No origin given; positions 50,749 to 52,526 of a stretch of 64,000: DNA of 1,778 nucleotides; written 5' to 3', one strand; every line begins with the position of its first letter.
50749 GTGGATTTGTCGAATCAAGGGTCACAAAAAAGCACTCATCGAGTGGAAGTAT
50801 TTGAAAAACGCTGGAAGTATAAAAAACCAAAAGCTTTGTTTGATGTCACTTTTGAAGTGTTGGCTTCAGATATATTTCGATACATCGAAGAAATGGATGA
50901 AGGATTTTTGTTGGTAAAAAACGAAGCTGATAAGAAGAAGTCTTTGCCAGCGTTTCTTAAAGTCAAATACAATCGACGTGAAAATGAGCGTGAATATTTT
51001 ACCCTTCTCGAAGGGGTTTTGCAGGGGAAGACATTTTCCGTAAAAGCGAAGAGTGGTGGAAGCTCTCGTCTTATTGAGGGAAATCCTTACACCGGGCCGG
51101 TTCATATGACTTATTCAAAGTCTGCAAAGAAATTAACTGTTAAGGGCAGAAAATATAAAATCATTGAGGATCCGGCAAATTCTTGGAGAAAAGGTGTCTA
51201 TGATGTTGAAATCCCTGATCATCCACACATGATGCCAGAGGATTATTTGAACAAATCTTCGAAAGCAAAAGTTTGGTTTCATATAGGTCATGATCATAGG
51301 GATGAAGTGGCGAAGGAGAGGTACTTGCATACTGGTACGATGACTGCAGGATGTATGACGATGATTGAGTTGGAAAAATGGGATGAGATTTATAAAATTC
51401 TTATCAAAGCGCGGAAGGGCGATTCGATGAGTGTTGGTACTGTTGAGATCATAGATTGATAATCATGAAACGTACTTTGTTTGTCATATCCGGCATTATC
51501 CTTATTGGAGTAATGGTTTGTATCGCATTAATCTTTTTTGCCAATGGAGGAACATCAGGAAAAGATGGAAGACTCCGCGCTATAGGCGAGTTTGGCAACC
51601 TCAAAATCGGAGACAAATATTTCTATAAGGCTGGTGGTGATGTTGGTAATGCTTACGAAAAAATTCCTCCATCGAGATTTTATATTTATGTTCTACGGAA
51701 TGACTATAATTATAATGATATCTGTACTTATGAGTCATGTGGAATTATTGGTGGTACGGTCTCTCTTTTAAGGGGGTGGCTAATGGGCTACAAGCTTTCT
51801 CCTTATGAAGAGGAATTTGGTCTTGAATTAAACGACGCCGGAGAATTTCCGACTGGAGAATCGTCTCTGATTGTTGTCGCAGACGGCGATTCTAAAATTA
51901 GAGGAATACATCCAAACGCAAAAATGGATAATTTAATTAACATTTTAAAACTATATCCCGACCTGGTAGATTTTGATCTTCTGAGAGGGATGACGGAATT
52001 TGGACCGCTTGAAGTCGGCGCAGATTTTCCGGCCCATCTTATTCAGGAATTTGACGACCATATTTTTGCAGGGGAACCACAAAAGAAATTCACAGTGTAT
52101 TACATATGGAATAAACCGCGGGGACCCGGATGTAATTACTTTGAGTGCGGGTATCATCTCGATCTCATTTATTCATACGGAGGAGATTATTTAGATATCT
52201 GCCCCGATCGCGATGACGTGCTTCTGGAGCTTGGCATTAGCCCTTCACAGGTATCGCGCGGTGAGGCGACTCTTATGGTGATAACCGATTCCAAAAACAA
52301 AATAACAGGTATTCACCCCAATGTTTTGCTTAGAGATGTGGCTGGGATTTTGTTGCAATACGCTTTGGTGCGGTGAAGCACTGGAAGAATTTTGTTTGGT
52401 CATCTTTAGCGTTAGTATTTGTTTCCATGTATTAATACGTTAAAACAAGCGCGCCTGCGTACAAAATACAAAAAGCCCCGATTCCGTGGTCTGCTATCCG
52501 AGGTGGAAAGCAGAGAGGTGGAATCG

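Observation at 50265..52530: Copy 2 of the effector/immunity module is a discrete cassette bracketed by about 90-nt direct repeats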

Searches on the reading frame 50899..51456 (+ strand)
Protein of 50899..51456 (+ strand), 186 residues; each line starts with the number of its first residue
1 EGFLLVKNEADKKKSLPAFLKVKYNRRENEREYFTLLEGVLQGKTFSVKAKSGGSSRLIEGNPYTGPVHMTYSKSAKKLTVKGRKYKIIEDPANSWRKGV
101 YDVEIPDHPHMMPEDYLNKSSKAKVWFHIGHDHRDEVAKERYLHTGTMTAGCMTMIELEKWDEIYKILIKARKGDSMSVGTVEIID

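Call 46: predict_structure(alignment_id=A3)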
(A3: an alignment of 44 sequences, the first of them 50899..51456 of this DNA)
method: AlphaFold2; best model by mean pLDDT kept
length: 186 residues; sequences in the alignment: 44
mean_pLDDT: 93.2   pTM: 0.87
mean pLDDT of the five models: 93.2, 92.5, 92.2, 92.1, 92.0
residues with pLDDT >= 90: 157; 70-90: 23; 50-70: 3; < 50: 3
segments of 3 or more residues with pLDDT < 50: 135-137
pLDDT, mean of each block of 10 residues (from residue 1): 92 95 97 97 97 92 96 97 96 91 95 90 95 62 93 95 97 97 97
secondary structure, 60 per line:
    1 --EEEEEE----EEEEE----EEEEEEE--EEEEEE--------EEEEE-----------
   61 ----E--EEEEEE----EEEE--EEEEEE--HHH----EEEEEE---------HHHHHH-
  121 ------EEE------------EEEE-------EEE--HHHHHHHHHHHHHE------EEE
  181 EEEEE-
elements in order: E3-8 E13-17 E22-28 E31-36 E45-49 E68-73 E78-81 E84-89 E99-104 H114-119 E127-129 E142-145 E153-155 H158-170 E178-185

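Call 49: fold_search(model_id=the predicted structure, library=pdb)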
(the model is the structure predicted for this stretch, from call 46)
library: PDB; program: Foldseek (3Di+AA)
matches with E <= 10: 287; with E <= 0.001: 12
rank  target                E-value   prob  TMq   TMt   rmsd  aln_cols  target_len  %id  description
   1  5e51_B                1.5e-04  1.00  0.40  0.37  12.9       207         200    8  Crystal structure of Mycobacterium tuberculosis L,D-transpeptidase 1 with Faropenem adduct (released 2016-10-26)
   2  6d51                  2.8e-04  1.00  0.41  0.34  11.6       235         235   11  Crystal structure of L,D-transpeptidase 3 from Mycobacterium tuberculosis in complex with a faropenem-derived adduct (released 2019-02-27)
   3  4qrb                  4.1e-04  1.00  0.40  0.23  12.2       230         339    9  Structure and specificity of L-D-Transpeptidase from Mycobacterium tuberculosis and antibiotic resistance: Calcium bindi (released 2015-12-23)
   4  5du7_A                4.3e-04  1.00  0.34  0.19  12.3       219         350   10  Crystal structure of ldtMt2 at 1.79 Angstrom resolution (released 2016-09-28)
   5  4gsu_A                4.6e-04  0.99  0.35  0.26  13.7       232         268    9  Structural basis for the inhibition of Mycobacterium tuberculosis L,D-transpeptidase by meropenem, a drug effective ag (released 2013-02-27)
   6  6iyw_A                5.2e-04  0.99  0.38  0.28  13.6       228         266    8  Crystal sturucture of L,D-transpeptidase LdtMt2 from Mycobacterium tuberculosis in complex with Imipenem adduct (released 2019-02-27)
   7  5e51_A                5.5e-04  1.00  0.37  0.37  12.5       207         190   11  Crystal structure of Mycobacterium tuberculosis L,D-transpeptidase 1 with Faropenem adduct (released 2016-10-26)
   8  4zfq                  6.1e-04  1.00  0.40  0.23  12.7       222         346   10  Structure of M. tuberculosis (3,3) L,D-Transpeptidase, LdtMt5. (Meropenen-adduct form) (released 2015-09-02)
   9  3u1p_A                7.7e-04  1.00  0.41  0.30  13.2       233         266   10  Crystal Structure of M. tuberculosis LD-transpeptidase type 2 with Modified Catalytic Cysteine (C354) (released 2012-12-05)
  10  6iyv_A                8.6e-04  0.98  0.35  0.26  13.7       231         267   10  Crystal sturucture of L,D-transpeptidase LdtMt2 from Mycobacterium tuberculosis in complex with ertapenem adduct (released 2019-02-27)
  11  4qr7                  9.1e-04  0.99  0.37  0.21  13.8       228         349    9  Structure and specificity of L-D-Transpeptidase from Mycobacterium tuberculosis and antibiotic resistance: Calcium bindi (released 2015-07-29)
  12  5uwv_A                9.6e-04  0.99  0.38  0.22  12.8       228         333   10  Crystal structure of Mycobacterium abscessus L,D-transpeptidase 2 (released 2017-08-16)
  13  3vyn_A                1.1e-03  0.99  0.35  0.20  12.2       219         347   10  Crystal structure of Mycobacterium tuberculosis L,D-transpeptidase LdtMt2 N55 truncation mutant (resideus 55-408) (released 2013-06-19)
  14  5d7h_A                1.7e-03  0.99  0.36  0.21  12.4       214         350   10  X-RAY CRYSTAL STRUCTURE OF L,D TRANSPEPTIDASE 2 FROM MYCOBACTERIUM TUBERCULOSIS (released 2016-09-28)
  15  8pxy_A                1.7e-03  0.97  0.33  0.19  12.9       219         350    9  Crystal structure of the transpeptidase LdtMt2 C354S mutant from Mycobacterium tuberculosis in complex with natural su (released 2024-08-07)
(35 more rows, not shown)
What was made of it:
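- On L,D-transpeptidase (YkuD) fold superfamily: The top 28 Foldseek PDB hits are all Ldts or DpaA, E from 1.5e-4, prob 0.97-1.0 (calls 46, 49).
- Closest known: Housekeeping L,D-transpeptidases. Same: These are the best PDB matches (call 49).
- The top 28 PDB fold matches of residues 140-325 are all L,D-transpeptidases or DpaA (E from 1.5e-4, prob 1.0, call 49). A has the domain order of LdtMt2-type enzymes: Ig-like domains followed by the catalytic domain (call 49).
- Tried and rejected: A second model of residues 140-325 was needed (calls 46, 49).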

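Call 99: fold_search(model_id=the predicted structure, library=viral)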
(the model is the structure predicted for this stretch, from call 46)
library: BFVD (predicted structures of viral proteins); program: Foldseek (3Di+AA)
matches with E <= 10: 408; with E <= 0.001: 0
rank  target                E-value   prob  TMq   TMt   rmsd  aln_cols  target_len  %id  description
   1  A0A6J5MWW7            7.6e-02  1.00  0.26  0.54   3.7        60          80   12  Uncharacterized protein [uncultured Caudovirales phage]
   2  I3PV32                1.4e-01  0.96  0.20  0.63   7.0        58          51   19  Uncharacterized protein [Clostridium phage phiCPV4]
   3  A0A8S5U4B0            1.9e-01  0.14  0.18  0.18  18.3       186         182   10  Uncharacterized protein [Siphoviridae sp. ct6GI21]
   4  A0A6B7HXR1            3.2e-01  0.06  0.13  0.08  20.8       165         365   13  Uncharacterized protein [Vibrio phage vB_VpaP_MGD2]
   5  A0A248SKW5            4.5e-01  0.08  0.13  0.09  13.4        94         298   13  Eaa1 protein [Klebsiella phage SopranoGao]
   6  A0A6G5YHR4            5.0e-01  0.07  0.18  0.19  21.5       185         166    9  (no name in the UniProt tables at hand)
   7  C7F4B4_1              5.6e-01  0.05  0.14  0.05  13.4       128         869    9  (no name in the UniProt tables at hand)
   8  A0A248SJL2            5.9e-01  0.57  0.20  0.30   9.3        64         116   11  (no name in the UniProt tables at hand)
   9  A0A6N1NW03            6.3e-01  0.06  0.10  0.08  11.5        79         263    9  Nudix hydrolase domain-containing protein [Tupanvirus soda lake]
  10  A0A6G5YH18            6.6e-01  0.35  0.20  0.39   6.9        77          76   10  (no name in the UniProt tables at hand)
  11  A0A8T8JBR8            7.0e-01  0.05  0.14  0.20  18.4       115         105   12  (no name in the UniProt tables at hand)
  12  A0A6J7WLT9            7.5e-01  0.23  0.15  0.29   7.2        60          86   10  Uncharacterized protein [uncultured Caudovirales phage]
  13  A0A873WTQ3            7.5e-01  0.18  0.16  0.24   7.1        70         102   10  (no name in the UniProt tables at hand)
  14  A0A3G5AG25            7.9e-01  0.09  0.19  0.17  14.2       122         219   14  Uncharacterized protein [Solumvirus sp.]
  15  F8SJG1                8.3e-01  0.11  0.16  0.19  10.0        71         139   14  Uncharacterized protein 325 [Pseudomonas phage PhiPA3]
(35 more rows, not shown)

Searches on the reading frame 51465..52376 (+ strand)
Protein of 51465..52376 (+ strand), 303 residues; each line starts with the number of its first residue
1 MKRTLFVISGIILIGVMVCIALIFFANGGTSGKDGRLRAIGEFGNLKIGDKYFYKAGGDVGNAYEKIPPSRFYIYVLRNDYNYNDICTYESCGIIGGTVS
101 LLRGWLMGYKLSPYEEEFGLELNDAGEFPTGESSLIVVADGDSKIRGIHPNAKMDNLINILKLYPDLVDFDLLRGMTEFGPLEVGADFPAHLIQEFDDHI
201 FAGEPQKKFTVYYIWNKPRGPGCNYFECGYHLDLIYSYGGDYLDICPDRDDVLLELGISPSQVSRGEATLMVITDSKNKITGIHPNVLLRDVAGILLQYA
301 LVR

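Call 5: search_protein_families(library=pfam, proteins=[window:51465-52376:+], max_evalue=0.1)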
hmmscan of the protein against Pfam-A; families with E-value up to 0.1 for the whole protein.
window:51465-52376:+ (303 aa): 0 families

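Call 12: search_protein_families(library=ncbifam, proteins=[window:51465-52376:+], max_evalue=1)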
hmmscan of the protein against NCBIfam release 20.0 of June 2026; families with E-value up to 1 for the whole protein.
window:51465-52376:+ (303 aa): 1 family
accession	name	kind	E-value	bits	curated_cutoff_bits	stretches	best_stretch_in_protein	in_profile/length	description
NF004930.0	PRK06287.1-1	subfamily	0.13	12.1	142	1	1-39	1-38/110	cobalt transport protein CbiN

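Call 24: find_homologous_proteins(query=window:51465-52376:+)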
Query window:51465-52376:+ (303 aa): 1 proteins with E <= 0.001 among 2147 candidates.
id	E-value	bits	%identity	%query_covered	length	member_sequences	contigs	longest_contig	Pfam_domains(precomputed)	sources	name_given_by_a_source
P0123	2.2e-205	699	100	100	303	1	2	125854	-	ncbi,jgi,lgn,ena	-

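Call 112: search_protein_families(library=padloc, proteins=[window:51465-52376:+], max_evalue=0.1)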
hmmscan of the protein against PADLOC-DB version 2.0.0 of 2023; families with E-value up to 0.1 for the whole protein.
window:51465-52376:+ (303 aa): 0 families

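Call 113: search_protein_families(library=phrogs, proteins=[window:51465-52376:+], max_evalue=0.1)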
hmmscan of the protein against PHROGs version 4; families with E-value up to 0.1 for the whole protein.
window:51465-52376:+ (303 aa): 0 families
